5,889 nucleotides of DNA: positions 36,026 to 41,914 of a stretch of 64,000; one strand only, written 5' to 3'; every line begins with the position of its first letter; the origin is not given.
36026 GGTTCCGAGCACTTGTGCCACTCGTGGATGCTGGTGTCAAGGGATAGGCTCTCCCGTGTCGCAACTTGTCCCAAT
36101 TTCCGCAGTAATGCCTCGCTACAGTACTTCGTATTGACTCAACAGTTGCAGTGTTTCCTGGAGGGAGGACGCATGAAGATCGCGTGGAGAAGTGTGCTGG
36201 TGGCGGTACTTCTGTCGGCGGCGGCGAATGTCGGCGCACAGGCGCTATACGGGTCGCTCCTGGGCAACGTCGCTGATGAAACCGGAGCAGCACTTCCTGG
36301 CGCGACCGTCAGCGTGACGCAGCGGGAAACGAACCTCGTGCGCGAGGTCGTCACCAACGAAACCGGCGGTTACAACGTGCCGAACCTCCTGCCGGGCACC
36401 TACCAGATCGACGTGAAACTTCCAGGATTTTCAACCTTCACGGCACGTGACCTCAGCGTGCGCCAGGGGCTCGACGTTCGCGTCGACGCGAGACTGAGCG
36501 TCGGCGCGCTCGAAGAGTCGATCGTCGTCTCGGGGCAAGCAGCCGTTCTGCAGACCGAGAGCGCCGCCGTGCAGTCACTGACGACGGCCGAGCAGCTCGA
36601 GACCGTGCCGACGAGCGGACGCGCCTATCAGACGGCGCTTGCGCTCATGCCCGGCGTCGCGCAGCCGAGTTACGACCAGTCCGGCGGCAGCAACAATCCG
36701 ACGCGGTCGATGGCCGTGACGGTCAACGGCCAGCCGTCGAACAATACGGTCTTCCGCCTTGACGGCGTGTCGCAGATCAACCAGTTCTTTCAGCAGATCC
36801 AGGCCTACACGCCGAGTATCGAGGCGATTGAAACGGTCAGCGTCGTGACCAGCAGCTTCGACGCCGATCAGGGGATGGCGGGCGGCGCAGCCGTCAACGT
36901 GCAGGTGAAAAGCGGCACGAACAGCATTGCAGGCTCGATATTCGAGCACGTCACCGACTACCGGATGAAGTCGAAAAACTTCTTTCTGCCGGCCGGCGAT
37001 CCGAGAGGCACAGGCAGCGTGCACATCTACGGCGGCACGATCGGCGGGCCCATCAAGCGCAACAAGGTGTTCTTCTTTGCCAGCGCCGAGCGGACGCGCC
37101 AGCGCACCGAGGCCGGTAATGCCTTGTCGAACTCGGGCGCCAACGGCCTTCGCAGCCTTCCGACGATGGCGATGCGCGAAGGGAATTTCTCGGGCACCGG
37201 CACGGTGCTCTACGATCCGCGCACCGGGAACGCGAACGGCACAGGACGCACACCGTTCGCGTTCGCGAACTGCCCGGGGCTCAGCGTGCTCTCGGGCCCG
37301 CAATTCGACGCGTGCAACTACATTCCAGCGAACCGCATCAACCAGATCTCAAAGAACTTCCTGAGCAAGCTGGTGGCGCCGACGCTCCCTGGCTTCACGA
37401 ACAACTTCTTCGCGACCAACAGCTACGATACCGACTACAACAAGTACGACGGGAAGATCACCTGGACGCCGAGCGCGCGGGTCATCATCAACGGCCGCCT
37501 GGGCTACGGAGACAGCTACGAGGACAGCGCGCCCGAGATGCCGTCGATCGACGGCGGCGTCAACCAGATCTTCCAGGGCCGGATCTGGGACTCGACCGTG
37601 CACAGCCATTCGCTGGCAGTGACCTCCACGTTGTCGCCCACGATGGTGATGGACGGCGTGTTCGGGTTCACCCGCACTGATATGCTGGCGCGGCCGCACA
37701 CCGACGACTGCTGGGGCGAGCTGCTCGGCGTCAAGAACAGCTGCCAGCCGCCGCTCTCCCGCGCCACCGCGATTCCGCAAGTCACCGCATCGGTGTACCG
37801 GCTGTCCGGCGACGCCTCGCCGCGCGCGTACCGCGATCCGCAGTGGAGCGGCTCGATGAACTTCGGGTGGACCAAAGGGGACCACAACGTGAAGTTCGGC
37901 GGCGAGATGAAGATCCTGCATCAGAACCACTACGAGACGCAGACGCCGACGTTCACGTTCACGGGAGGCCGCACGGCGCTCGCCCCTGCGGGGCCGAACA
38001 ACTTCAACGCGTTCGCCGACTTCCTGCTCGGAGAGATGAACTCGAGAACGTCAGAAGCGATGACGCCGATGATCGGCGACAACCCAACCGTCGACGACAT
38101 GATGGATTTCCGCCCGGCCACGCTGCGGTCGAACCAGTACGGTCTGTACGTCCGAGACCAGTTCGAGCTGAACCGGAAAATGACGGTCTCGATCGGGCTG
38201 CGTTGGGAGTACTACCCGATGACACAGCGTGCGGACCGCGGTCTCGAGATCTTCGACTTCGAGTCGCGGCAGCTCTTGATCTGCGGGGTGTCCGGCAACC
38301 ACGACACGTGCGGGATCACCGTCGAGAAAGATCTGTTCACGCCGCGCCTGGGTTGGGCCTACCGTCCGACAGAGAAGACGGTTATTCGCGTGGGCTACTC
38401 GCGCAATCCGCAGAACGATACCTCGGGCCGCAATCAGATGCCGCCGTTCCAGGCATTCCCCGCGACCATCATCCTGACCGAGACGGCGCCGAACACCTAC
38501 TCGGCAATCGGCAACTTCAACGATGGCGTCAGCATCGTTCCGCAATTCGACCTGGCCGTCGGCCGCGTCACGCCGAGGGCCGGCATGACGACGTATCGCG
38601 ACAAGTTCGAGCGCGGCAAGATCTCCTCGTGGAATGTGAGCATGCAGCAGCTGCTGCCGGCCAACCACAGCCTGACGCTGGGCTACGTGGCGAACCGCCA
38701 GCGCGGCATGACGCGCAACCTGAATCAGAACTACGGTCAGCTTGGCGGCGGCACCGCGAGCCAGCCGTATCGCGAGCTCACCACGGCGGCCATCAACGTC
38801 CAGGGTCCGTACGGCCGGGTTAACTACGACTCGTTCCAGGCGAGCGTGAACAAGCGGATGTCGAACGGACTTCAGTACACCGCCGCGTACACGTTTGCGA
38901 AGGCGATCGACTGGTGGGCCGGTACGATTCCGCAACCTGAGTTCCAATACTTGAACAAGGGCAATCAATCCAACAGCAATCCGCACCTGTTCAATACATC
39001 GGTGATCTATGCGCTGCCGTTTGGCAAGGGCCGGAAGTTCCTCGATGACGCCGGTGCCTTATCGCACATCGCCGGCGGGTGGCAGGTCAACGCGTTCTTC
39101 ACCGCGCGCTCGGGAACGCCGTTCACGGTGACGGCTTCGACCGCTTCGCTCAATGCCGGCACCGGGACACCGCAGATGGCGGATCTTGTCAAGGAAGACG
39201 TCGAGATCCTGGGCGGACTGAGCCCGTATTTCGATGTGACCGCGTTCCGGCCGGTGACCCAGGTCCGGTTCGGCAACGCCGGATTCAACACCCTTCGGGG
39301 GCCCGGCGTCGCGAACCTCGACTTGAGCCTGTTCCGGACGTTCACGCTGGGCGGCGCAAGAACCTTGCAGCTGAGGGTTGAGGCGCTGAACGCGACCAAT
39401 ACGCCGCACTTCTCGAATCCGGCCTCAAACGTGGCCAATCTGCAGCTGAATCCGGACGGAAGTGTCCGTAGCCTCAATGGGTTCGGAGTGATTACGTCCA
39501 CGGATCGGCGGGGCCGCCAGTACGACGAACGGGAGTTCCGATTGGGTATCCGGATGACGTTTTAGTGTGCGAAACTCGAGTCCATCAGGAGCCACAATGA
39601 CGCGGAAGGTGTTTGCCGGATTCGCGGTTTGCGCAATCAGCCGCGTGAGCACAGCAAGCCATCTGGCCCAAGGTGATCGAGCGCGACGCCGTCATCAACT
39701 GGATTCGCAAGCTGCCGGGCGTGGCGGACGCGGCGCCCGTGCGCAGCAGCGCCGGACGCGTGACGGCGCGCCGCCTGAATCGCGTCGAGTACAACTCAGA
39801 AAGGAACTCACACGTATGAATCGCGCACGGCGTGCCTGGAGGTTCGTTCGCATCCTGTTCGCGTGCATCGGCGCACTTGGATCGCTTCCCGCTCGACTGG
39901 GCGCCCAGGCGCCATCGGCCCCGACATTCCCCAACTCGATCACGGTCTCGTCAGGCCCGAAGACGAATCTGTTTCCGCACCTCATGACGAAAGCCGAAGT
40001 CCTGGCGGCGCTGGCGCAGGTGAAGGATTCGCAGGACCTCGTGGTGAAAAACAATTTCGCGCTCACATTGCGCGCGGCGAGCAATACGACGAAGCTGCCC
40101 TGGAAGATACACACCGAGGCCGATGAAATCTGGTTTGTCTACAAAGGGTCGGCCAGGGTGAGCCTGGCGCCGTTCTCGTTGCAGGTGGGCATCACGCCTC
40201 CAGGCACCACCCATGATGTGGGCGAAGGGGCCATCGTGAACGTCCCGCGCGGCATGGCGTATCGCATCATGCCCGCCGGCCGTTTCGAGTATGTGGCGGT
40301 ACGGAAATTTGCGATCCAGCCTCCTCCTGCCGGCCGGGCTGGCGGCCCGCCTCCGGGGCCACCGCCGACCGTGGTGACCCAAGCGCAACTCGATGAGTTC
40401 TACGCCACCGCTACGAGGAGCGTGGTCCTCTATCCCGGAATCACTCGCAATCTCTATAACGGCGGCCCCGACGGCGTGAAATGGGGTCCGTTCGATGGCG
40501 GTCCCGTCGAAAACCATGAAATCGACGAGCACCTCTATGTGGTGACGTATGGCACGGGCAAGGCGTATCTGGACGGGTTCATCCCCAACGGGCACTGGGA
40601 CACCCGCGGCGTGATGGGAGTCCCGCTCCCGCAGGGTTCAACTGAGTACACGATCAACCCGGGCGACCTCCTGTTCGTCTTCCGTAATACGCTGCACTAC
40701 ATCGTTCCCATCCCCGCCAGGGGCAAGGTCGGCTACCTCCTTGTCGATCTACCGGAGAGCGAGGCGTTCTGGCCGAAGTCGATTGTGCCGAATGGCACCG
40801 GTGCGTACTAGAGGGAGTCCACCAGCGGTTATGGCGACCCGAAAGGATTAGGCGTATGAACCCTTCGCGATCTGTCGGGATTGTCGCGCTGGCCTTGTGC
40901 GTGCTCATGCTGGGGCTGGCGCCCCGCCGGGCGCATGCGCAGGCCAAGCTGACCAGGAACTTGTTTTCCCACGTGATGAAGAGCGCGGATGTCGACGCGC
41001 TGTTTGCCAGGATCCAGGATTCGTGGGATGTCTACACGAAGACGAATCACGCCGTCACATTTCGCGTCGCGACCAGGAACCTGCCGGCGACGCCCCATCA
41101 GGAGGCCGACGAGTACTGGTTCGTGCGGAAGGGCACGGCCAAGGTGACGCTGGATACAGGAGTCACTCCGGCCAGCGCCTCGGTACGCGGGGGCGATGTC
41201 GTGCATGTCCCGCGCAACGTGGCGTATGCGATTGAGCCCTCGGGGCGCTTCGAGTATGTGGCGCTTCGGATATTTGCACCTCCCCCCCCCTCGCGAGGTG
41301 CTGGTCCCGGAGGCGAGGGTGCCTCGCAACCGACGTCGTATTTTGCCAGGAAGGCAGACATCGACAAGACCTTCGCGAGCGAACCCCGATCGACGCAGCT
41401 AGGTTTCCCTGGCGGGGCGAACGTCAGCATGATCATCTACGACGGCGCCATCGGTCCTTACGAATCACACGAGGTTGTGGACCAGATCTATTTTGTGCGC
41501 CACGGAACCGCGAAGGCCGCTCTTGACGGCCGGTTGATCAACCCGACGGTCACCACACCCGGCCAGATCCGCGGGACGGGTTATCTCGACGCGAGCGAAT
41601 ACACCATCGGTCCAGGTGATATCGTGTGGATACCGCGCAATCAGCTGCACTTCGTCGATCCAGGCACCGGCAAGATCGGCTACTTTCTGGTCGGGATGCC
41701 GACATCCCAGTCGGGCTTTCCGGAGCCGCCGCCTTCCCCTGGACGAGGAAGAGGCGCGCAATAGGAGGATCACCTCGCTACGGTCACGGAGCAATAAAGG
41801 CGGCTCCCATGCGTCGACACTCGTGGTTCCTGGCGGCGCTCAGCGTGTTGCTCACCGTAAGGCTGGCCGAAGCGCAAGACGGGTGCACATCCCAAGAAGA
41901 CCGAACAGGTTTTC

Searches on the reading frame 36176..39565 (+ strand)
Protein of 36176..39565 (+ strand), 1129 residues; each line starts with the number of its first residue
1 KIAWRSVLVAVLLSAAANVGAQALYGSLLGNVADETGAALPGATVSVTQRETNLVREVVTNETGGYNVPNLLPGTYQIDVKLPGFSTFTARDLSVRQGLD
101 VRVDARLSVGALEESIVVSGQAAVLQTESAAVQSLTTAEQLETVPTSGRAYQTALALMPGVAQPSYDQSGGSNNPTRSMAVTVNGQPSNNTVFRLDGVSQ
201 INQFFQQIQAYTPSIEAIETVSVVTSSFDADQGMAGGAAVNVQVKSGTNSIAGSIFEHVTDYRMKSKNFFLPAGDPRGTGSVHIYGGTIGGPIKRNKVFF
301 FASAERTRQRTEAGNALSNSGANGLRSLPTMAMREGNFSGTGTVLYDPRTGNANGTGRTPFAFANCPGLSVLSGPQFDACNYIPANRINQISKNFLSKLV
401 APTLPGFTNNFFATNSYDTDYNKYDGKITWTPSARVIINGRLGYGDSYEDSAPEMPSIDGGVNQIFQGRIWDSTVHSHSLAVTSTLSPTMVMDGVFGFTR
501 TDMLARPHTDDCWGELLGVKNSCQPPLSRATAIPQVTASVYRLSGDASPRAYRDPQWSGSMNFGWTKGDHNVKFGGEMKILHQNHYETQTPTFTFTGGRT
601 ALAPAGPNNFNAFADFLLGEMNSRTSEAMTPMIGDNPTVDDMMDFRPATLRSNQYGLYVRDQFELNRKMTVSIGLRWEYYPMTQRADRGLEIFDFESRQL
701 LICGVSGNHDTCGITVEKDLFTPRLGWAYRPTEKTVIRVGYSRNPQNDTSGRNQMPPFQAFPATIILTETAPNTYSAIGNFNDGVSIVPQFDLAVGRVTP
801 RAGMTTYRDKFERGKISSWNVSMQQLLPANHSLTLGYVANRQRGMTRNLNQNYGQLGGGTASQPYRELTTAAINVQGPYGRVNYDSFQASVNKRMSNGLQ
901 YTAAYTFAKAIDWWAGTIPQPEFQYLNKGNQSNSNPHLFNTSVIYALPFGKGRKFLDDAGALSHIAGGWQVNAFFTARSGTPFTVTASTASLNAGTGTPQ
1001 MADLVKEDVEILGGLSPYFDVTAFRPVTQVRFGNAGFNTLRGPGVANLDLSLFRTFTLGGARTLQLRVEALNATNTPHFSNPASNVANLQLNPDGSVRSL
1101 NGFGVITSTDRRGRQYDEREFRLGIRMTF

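Call 10: search_protein_families(library=pfam, proteins=[window:36176-39565:+])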
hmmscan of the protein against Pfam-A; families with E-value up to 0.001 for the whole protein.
window:36176-39565:+ (1129 aa): 7 families
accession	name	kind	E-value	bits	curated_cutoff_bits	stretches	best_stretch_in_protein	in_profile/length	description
PF25183.1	OMP_b-brl_4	-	3.1e-176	588.7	30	1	244-1115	2-836/838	Outer membrane beta barrel domain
PF13620.12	CarboxypepD_reg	-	5.5e-19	68.7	32.3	1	28-107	2-81/82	Carboxypeptidase regulatory-like domain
PF00593.30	TonB_dep_Rec_b-barrel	-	4.2e-11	43.8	27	1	553-1068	73-431/436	TonB dependent receptor-like, beta-barrel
PF17210.9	SdrD_B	-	2.5e-07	31.3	29.7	1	33-104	17-88/112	SdrD B-like domain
PF07715.20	Plug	-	4.4e-07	30.8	23.9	1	130-237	7-104/107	TonB-dependent Receptor Plug Domain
PF13715.12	CarbopepD_reg_2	-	5.4e-07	30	32.2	1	30-100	3-69/88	CarboxypepD_reg-like domain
PF17802.7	SpaA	-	0.00011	22.7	23.1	1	32-78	8-56/91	Prealbumin-like fold domain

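Call 64: search_protein_families(library=ncbifam, proteins=[window:36176-39565:+], max_evalue=0.00001)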
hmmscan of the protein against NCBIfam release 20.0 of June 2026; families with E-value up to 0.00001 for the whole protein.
window:36176-39565:+ (1129 aa): 1 family
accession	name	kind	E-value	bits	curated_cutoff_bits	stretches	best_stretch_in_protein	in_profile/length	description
TIGR01786.1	TonB-hemlactrns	subfamily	3.8e-06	25.5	323.75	0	567-742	346-459/719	TonB-dependent hemoglobin/transferrin/lactoferrin family receptor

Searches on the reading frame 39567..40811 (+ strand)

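Call 10: search_protein_families(library=pfam, proteins=[window:39567-40811:+])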
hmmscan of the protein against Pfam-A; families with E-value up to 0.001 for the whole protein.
window:39567-40811:+ (414 aa): 1 family
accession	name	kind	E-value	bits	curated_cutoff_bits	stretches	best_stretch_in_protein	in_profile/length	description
PF07883.17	Cupin_2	-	0.00072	19.7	27.2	0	176-233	10-55/70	Cupin domain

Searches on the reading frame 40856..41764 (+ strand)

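Call 13: search_protein_families(library=pfam, proteins=[window:40856-41764:+])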
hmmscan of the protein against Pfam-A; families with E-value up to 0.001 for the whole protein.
window:40856-41764:+ (302 aa): 3 families
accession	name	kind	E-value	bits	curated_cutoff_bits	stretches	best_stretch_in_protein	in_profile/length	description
PF07883.17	Cupin_2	-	1.3e-10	41.2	27.2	0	77-126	12-56/70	Cupin domain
PF02311.25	AraC_binding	-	2.8e-05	24.3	21.1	1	243-282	37-77/135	AraC-like ligand binding domain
PF00190.28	Cupin_1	-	0.00017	21.7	22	0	81-136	51-109/151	Cupin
